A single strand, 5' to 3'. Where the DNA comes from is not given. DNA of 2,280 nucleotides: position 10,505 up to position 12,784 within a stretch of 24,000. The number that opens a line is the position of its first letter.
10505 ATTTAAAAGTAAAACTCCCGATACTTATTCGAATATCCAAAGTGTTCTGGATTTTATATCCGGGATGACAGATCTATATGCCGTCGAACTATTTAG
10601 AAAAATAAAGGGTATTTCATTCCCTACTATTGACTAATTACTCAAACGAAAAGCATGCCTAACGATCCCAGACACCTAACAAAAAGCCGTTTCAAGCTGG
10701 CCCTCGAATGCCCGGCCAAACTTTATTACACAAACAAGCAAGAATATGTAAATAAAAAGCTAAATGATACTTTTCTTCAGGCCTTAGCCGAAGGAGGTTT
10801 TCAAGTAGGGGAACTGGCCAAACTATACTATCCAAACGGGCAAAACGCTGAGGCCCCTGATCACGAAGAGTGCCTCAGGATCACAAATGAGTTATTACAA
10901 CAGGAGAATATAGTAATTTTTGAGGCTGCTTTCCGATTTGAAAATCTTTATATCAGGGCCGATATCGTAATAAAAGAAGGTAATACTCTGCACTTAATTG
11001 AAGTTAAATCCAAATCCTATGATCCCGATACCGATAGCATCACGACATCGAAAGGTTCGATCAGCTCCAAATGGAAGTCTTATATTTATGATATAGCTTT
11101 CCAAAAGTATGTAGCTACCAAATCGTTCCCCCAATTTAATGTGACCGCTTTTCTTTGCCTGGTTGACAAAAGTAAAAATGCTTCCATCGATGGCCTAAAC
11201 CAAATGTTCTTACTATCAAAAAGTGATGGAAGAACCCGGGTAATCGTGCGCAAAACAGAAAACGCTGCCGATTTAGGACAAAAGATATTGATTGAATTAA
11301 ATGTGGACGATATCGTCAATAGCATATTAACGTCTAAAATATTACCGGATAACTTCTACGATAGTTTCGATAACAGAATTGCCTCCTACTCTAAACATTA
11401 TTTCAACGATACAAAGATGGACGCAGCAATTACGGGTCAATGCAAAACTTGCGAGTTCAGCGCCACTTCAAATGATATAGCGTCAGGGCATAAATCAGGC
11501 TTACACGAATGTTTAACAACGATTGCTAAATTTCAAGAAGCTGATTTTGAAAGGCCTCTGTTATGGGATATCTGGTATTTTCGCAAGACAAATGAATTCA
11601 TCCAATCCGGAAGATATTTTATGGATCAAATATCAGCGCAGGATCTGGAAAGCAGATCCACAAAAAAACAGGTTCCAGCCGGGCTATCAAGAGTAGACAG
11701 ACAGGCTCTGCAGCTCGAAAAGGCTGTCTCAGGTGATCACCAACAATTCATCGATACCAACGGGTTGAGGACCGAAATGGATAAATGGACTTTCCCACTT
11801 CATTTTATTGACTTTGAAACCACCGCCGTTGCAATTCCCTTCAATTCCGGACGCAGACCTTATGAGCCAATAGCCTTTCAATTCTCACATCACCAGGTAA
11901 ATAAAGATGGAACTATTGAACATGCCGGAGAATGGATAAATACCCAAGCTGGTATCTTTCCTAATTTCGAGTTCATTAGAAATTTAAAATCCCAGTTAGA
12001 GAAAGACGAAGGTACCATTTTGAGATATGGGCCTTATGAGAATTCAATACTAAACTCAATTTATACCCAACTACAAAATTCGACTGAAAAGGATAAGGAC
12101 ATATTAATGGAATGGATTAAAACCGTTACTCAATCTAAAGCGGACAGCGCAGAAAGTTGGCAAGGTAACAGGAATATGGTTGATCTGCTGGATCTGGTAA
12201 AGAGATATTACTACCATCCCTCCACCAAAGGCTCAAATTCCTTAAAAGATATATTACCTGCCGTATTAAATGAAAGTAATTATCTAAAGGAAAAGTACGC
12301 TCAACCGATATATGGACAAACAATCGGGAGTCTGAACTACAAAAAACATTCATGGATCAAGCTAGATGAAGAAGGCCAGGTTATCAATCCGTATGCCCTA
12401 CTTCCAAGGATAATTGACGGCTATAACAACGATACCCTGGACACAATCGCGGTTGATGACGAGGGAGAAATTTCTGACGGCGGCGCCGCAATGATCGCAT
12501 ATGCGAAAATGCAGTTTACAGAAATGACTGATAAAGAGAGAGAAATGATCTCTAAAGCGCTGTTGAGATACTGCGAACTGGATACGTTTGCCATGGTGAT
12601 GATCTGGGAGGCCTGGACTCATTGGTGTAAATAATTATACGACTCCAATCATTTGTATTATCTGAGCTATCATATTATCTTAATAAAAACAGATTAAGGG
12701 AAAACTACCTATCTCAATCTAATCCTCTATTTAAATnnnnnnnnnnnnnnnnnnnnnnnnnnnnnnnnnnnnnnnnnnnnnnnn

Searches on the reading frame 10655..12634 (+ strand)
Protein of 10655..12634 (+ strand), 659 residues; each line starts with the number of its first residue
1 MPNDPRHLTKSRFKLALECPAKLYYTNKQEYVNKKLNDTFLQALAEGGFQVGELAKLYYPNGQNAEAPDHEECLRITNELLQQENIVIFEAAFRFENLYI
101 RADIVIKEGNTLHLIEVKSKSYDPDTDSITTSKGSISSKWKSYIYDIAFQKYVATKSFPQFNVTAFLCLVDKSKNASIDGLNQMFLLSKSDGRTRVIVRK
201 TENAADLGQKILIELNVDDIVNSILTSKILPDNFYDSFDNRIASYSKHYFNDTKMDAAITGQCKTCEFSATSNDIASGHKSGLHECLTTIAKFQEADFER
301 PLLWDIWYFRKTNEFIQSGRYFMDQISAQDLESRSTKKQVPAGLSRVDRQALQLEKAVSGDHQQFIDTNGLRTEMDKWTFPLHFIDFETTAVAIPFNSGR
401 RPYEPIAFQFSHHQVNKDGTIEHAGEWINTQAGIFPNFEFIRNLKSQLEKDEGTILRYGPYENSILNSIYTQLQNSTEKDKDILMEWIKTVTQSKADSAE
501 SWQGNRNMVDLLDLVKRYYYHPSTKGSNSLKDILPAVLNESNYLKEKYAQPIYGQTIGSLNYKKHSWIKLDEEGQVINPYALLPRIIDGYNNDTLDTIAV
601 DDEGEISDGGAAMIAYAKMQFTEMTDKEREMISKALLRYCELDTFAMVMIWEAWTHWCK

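Call 5: search_protein_families(library=padloc, proteins=[window:10655-12634:+], max_evalue=1)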
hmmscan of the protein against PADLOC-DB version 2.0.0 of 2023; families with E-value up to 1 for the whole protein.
window:10655-12634:+ (659 aa): 0 families

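Call 6: search_protein_families(library=pfam, proteins=[window:10655-12634:+], max_evalue=0.001)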
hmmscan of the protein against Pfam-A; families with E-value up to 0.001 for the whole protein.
window:10655-12634:+ (659 aa): 1 family
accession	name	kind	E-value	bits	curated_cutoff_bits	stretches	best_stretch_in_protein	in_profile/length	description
PF11074.14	DUF2779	-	4e-24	85.7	23.3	1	383-529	1-126/126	Domain of unknown function(DUF2779)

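Call 7: search_protein_families(library=ncbifam, proteins=[window:10655-12634:+], max_evalue=0.01)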
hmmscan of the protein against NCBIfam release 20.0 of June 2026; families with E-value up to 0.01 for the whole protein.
window:10655-12634:+ (659 aa): 1 family
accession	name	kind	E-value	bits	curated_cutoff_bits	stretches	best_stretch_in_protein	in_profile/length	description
NF045869.1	UU173_fam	subfamily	0.00033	19.7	225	0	71-411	114-442/650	UU173 family protein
